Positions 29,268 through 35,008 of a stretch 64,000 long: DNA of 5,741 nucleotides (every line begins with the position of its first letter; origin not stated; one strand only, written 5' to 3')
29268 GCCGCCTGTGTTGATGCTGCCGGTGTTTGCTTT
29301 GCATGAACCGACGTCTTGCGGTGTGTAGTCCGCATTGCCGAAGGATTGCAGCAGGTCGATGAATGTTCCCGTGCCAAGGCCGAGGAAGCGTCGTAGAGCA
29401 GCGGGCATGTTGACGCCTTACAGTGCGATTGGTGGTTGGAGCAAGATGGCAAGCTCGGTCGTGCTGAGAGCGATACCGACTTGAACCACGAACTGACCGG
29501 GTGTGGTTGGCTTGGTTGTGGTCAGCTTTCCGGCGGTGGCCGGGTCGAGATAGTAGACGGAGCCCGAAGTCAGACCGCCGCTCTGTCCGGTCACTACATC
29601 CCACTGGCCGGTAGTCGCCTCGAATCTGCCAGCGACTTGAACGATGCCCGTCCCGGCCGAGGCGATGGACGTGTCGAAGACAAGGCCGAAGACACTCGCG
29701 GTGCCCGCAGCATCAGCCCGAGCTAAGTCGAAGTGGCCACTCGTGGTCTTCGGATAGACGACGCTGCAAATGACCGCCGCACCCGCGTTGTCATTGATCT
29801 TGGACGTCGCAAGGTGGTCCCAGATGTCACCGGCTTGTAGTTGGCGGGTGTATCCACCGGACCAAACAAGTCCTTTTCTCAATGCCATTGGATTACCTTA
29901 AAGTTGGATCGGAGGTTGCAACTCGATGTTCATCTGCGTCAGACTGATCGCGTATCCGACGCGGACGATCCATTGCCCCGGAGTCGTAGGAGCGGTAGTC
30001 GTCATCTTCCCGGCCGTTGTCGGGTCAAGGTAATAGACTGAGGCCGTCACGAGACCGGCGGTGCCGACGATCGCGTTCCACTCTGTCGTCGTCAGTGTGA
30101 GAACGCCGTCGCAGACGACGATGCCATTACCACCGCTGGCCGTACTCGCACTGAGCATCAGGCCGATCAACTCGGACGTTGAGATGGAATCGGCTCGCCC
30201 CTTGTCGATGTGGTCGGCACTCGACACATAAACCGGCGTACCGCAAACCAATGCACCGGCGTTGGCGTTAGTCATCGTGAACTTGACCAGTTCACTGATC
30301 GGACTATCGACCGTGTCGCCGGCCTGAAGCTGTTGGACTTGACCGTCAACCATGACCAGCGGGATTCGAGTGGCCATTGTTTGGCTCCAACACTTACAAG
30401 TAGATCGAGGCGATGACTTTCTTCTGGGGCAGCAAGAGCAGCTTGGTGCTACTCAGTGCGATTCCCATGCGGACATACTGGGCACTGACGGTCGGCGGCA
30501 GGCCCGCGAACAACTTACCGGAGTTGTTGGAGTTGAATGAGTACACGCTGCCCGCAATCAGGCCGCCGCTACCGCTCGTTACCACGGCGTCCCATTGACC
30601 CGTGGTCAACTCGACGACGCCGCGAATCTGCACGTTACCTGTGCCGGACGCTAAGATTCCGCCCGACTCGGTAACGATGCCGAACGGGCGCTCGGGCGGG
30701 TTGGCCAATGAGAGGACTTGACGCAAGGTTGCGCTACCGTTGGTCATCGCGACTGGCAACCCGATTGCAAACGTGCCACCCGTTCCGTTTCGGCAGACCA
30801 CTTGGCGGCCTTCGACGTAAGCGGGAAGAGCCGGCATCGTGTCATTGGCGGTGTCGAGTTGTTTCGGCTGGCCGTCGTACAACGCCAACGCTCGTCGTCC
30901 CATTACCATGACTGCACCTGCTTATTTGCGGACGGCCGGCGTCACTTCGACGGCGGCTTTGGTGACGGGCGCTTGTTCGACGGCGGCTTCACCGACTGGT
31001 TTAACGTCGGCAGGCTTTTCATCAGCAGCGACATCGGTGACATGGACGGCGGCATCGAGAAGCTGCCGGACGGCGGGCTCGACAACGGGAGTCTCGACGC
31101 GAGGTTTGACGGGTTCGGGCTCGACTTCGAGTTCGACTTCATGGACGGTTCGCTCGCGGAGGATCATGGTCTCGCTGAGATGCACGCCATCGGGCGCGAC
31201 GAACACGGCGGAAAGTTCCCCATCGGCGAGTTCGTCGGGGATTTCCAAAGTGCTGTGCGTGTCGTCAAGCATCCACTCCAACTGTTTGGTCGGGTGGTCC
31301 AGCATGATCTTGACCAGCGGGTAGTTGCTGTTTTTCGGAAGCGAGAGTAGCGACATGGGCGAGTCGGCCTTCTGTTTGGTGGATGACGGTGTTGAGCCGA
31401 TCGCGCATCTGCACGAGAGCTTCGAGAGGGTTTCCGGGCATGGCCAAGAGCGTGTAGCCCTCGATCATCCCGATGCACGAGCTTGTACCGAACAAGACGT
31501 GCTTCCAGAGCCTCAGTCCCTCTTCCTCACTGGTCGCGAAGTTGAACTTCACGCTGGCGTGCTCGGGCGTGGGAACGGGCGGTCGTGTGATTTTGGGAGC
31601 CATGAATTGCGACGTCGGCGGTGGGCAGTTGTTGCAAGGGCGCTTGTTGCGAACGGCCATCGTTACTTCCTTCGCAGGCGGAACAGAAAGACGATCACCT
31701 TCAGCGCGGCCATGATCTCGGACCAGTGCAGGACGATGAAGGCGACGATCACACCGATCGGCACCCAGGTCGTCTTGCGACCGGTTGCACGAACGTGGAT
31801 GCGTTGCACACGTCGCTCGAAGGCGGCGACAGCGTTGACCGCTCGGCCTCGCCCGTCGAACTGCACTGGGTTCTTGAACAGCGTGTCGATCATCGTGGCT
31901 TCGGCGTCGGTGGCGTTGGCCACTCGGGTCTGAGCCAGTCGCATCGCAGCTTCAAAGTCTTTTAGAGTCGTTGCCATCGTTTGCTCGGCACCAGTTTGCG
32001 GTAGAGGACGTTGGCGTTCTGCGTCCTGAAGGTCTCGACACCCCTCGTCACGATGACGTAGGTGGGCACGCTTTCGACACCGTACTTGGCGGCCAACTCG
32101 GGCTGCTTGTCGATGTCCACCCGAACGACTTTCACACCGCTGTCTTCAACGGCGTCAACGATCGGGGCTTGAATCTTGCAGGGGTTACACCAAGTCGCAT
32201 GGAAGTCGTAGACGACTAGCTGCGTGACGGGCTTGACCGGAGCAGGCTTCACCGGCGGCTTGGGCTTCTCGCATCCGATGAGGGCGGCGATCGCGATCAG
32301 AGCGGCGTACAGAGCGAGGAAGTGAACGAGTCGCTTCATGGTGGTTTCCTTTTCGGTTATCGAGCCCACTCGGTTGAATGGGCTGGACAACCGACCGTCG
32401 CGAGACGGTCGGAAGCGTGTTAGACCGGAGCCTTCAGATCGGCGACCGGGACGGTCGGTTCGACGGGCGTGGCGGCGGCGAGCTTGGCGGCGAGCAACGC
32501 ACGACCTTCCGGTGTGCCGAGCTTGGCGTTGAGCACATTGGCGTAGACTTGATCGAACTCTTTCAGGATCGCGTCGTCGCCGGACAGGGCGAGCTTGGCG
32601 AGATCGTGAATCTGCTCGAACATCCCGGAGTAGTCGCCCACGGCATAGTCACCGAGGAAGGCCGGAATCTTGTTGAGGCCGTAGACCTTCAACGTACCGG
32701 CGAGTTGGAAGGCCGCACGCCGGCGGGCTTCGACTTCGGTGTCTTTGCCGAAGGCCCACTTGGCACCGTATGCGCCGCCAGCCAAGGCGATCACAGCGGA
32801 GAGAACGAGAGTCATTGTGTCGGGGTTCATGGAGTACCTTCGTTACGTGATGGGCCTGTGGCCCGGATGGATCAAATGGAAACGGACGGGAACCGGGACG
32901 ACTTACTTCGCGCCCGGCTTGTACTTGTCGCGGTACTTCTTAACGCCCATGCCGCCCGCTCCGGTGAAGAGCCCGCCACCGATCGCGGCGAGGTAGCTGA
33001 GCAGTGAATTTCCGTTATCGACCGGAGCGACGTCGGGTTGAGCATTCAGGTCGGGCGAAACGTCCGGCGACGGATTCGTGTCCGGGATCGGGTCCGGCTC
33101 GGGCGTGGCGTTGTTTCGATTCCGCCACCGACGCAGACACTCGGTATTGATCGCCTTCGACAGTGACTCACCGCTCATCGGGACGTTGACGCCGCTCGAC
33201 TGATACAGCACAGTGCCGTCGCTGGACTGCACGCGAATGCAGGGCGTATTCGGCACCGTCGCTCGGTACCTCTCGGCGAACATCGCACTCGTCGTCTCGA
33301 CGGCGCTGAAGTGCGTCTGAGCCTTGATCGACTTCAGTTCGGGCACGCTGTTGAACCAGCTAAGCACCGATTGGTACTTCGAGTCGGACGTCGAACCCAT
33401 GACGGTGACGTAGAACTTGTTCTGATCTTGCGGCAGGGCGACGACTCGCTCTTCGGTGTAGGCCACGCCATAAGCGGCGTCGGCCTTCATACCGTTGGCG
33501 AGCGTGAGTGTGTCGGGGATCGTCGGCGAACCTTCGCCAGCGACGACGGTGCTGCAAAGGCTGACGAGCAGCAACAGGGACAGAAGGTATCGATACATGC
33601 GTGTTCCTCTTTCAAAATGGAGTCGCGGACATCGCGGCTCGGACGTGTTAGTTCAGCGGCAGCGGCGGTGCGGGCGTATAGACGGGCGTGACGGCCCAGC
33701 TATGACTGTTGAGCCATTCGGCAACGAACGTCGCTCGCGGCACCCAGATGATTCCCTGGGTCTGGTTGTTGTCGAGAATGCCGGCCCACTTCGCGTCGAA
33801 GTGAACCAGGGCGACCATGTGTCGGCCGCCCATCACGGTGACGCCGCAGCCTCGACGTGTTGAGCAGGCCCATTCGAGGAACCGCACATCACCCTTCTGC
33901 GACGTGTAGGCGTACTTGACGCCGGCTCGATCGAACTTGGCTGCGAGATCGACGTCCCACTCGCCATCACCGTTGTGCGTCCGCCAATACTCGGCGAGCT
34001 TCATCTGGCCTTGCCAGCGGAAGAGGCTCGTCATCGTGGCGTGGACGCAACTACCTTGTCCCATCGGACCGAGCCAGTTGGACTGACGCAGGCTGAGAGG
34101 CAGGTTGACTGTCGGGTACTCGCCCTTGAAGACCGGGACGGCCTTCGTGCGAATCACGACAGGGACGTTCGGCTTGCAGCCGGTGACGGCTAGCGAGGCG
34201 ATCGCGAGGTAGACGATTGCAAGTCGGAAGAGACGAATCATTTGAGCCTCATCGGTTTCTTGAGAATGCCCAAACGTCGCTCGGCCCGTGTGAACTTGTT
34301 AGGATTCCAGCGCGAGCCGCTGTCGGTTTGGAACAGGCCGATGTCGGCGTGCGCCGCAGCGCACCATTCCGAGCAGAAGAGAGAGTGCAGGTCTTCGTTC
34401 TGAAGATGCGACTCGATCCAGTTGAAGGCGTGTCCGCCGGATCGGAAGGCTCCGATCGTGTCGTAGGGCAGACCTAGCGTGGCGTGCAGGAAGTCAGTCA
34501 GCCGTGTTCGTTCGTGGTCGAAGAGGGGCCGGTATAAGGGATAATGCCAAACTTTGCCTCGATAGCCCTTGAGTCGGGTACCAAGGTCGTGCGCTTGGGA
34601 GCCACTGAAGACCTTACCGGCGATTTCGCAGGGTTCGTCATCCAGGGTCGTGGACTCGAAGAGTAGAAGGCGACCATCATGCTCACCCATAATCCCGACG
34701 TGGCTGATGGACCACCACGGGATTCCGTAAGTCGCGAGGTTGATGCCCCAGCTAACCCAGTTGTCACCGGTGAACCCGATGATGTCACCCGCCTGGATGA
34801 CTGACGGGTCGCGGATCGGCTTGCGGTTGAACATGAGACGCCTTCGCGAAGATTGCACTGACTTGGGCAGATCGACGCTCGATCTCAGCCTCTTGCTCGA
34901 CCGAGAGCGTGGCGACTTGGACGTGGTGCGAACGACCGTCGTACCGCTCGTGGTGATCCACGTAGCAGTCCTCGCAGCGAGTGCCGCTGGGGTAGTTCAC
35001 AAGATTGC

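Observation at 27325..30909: Tandem array of 5-7 small paralogous Gly/Thr/Ala-rich beta-proteins immediately upstream of the terminase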

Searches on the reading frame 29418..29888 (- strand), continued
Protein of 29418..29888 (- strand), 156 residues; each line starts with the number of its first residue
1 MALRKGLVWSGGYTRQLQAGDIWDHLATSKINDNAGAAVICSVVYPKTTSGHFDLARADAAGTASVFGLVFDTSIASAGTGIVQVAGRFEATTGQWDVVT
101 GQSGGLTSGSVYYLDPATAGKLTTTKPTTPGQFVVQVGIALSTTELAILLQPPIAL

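Call 75: search_protein_families(library=pfam, alignment_id=A6, max_evalue=0.001)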
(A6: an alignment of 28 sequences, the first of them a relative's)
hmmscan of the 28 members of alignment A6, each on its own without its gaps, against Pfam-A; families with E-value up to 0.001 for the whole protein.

A. member 1, L008:8713-10308:+ (532 aa): 0 families

B. families by the number of members that match (of 28 scanned): 13 families
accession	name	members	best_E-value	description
PF21959.2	DUF6923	2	2.2e-20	Repeat of unknown function (DUF6923)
PF10282.15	Lactonase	1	6.5e-33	Lactonase, 7-bladed beta-propeller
PF15902.12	Sortilin-Vps10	1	2.7e-12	Sortilin, neurotensin receptor 3,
PF23414.1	Beta-prop_EML_2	1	3.3e-11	Echinoderm microtubule-associated protein second beta-propeller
PF24257.1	DUF7458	1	4.1e-08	Family of unknown function (DUF7458)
PF13570.13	Beta-prop_ACSF4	1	6.4e-08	Beta-alanine-activating enzyme, beta-propeller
PF23409.1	Beta-prop_EML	1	2.5e-06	Echinoderm microtubule-associated protein first beta-propeller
PF15899.11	BNR_6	1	2.8e-06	BNR-Asp box repeat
PF18006.6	SepRS_C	1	8.2e-06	O-phosphoseryl-tRNA synthetase C-terminal domain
PF04019.17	DUF359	1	2.5e-05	Protein of unknown function (DUF359)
PF02012.26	BNR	1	0.0002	BNR/Asp-box repeat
PF25172.1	Beta-prop_WDR3_2nd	1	0.00028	WDR3 second beta-propeller domain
PF14339.12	DUF4394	1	0.00046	Domain of unknown function (DUF4394)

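Call 76: search_protein_families(library=phrogs, alignment_id=A6, max_evalue=0.001)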
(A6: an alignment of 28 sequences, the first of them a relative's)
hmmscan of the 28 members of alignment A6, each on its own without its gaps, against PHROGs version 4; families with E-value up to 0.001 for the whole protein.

A. member 1, L008:8713-10308:+ (532 aa): 1 family
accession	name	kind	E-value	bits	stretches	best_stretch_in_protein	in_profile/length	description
phrog_17105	-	unknown function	9.7e-05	22.1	1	330-367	266-304/528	-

B. families by the number of members that match (of 28 scanned): 26 families (the first 25 are shown)
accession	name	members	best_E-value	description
phrog_4636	-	4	1.6e-37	tail spike protein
phrog_6002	-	4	3.5e-32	virion structural protein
phrog_23837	-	3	2.5e-34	virion structural protein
phrog_4577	-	3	5.5e-06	tail protein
phrog_27782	-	2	1.7e-29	-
phrog_4492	-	2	7.3e-23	tail fiber protein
phrog_28838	-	2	1.8e-05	-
phrog_34644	-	1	1.2e-21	-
phrog_35140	-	1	2.6e-13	-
phrog_18345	-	1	4.1e-11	tail fiber protein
phrog_8859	-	1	8.7e-11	-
phrog_30593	-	1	1.2e-09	-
phrog_754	-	1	2e-09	minor tail protein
phrog_9942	-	1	2e-09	tail fiber protein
phrog_9624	-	1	3e-09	-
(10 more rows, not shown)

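Call 83: find_related_loci(query=A3, collection=genome_contigs, flank=6000)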
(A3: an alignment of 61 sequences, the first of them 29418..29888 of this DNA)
Query A3 (156 aa) in genome_contigs; peptide patterns used: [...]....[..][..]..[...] (x = any residue, [..] = any of these).
33 stretches matched a pattern; 11 encode a relative of the query (tblastn E <= 1e-3); 11 distinct loci.
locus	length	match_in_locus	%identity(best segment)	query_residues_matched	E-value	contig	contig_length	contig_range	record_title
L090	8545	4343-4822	55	1-156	3e-46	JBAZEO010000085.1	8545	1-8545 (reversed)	MAG: Dehalococcoidia bacterium isolate SO_2017_LW3_128 NODE_27160_length_8545_cov_6.848539_LW162_2017, whole genome shot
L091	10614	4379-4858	55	1-156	2e-45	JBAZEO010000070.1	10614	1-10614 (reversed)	MAG: Dehalococcoidia bacterium isolate SO_2017_LW3_128 NODE_19443_length_10614_cov_9.185372_LW162_2017, whole genome sho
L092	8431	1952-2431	51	1-156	6e-40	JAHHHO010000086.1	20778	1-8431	MAG: Myxacorys californica WJT36-NPBG1 scaffold_242_c1, whole genome shotgun sequence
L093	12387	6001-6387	57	27-156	7e-39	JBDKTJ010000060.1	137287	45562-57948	MAG: Thermoguttaceae bacterium isolate 6_bin.38_R1 c_000000893244, whole genome shotgun sequence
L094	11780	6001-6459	51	1-148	1e-38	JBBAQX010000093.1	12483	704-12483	MAG: Lysinibacter sp. isolate EUL_204 ctg93-EUL_204, whole genome shotgun sequence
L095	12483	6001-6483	48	1-156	9e-32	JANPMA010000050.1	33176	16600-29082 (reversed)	MAG: Novosphingobium sp. isolate VAR_48_metabat_364_sub VAR_48_k141_3091295, whole genome shotgun sequence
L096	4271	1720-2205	48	1-156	3e-30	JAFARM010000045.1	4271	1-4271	MAG: Sphingomonadaceae bacterium isolate CP_BM_ER_R7_8 BM_ER_R7_k147_394194, whole genome shotgun sequence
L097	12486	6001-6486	44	1-156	1e-25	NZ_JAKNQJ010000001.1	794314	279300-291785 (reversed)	Sphingomonas sp. CROZ-RG-20F-R02-07 1, whole genome shotgun sequence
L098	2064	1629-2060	42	1-138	3e-24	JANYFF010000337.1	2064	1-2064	MAG: Polaromonas sp. isolate 338R_metabinner_90_sub 338R_k141_1392073, whole genome shotgun sequence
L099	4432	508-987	42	1-156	7e-23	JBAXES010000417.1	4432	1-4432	MAG: Chloroflexales bacterium isolate ELA251 MAG251_417, whole genome shotgun sequence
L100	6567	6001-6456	45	1-151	1e-17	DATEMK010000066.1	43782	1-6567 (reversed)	MAG TPA_asm: Bacteroidia bacterium isolate SMAG_U8940 k141_2461941, whole genome shotgun sequence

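Call 88: search_protein_families(library=phrogs, alignment_id=A7, max_evalue=0.001)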
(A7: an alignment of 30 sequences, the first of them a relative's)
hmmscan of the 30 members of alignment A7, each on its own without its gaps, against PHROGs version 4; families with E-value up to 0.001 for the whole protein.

A. member 1, L026:7083-9986:+ (968 aa): 0 families

B. families by the number of members that match (of 30 scanned): 58 families (the first 25 are shown)
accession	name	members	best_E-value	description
phrog_5073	-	6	4.8e-79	tail fiber protein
phrog_29268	-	6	1.1e-47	-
phrog_819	-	4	4.7e-77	tail protein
phrog_6320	-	4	7.5e-48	tail fiber protein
phrog_8745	-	4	4.9e-34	tail fiber protein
phrog_366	-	4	1.1e-32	tail fiber protein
phrog_1806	-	4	3.6e-30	collagen like minor tail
phrog_10972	-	4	7.4e-30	tail fiber protein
phrog_38806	-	4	6.2e-26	-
phrog_17587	-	4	2.2e-23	tail fiber protein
phrog_28263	-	4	1.5e-22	tail fiber protein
phrog_3420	-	4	2.3e-22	-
phrog_1658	-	4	5.1e-22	-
phrog_9851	-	4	7.9e-22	tail fiber protein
phrog_26246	-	4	1.2e-21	tail protein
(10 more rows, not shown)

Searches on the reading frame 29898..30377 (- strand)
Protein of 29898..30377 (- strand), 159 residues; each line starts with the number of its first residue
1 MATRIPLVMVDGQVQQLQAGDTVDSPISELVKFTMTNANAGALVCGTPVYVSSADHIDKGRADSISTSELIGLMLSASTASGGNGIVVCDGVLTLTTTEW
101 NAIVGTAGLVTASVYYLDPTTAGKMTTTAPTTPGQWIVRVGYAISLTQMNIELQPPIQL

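Call 4: search_protein_families(library=pfam, proteins=[window:29898-30377:-], max_evalue=1)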
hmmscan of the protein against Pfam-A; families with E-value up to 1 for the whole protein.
window:29898-30377:- (159 aa): 0 families

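Call 5: search_protein_families(library=phrogs, proteins=[window:29898-30377:-], max_evalue=1)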
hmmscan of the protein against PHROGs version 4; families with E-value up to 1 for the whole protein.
window:29898-30377:- (159 aa): 1 family
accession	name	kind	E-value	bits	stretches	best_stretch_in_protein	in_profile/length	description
phrog_22645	-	unknown function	0.076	13.2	1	74-155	189-270/275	-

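Call 42: search_protein_families(library=ncbifam, proteins=[window:29898-30377:-], max_evalue=1)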
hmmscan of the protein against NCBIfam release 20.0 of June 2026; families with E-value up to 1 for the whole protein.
window:29898-30377:- (159 aa): 0 families

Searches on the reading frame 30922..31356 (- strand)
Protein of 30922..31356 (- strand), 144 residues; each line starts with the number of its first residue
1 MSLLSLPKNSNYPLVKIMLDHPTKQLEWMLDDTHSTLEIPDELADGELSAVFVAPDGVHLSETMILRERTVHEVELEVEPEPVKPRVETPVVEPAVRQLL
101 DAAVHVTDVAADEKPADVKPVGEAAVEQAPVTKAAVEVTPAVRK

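Call 4: search_protein_families(library=pfam, proteins=[window:30922-31356:-], max_evalue=1)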
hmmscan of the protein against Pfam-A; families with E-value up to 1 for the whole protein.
window:30922-31356:- (144 aa): 0 families

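Call 5: search_protein_families(library=phrogs, proteins=[window:30922-31356:-], max_evalue=1)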
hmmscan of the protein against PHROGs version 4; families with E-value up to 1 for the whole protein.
window:30922-31356:- (144 aa): 1 family
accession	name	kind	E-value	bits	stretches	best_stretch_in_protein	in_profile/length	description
phrog_19713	-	unknown function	0.11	13.6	1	56-106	77-127/159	-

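Call 42: search_protein_families(library=ncbifam, proteins=[window:30922-31356:-], max_evalue=1)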
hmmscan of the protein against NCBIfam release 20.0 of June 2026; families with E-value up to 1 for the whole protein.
window:30922-31356:- (144 aa): 1 family
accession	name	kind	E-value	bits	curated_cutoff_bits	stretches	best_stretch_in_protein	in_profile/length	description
NF004365.0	PRK05738.3-1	equivalog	0.089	13.1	166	1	66-138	18-88/100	50S ribosomal protein L23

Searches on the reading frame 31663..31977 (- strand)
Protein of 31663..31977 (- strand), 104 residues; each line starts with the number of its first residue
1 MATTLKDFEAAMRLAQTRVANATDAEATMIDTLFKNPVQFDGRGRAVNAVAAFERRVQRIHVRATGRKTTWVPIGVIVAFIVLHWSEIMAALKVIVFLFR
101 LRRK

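Call 80: search_protein_families(library=phrogs, proteins=[window:31663-31977:-], max_evalue=0.1)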
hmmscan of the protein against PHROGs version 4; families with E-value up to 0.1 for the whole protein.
window:31663-31977:- (104 aa): 1 family
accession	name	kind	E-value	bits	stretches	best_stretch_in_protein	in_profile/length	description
phrog_16776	-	unknown function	0.029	15.4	1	48-74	30-55/62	-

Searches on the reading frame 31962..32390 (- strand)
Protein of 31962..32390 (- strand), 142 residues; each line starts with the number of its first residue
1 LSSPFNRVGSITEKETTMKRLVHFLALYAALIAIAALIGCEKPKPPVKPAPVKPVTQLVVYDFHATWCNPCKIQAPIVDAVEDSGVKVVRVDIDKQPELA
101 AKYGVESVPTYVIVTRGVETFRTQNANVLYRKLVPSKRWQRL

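Call 17: search_protein_families(library=phrogs, proteins=[window:31962-32390:-], max_evalue=0.01)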
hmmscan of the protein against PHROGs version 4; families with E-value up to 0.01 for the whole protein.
window:31962-32390:- (142 aa): 1 family
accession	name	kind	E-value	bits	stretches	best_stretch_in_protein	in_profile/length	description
phrog_22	-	DNA, RNA and nucleotide metabolism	1.8e-06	29.1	1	60-117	73-130/162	thioredoxin domain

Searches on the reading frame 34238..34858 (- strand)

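Call 17: search_protein_families(library=phrogs, proteins=[window:34238-34858:-], max_evalue=0.01)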
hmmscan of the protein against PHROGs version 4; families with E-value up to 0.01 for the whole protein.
window:34238-34858:- (206 aa): 2 families
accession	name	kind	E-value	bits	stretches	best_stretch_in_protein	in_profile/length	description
phrog_1128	-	moron, auxiliary metabolic gene and host takeover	1.4e-11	45.3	1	21-194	22-169/381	enoyl-CoA hydratase/carnithine racemase-like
phrog_22304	-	unknown function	8.7e-05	23.6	1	117-190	16-75/85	-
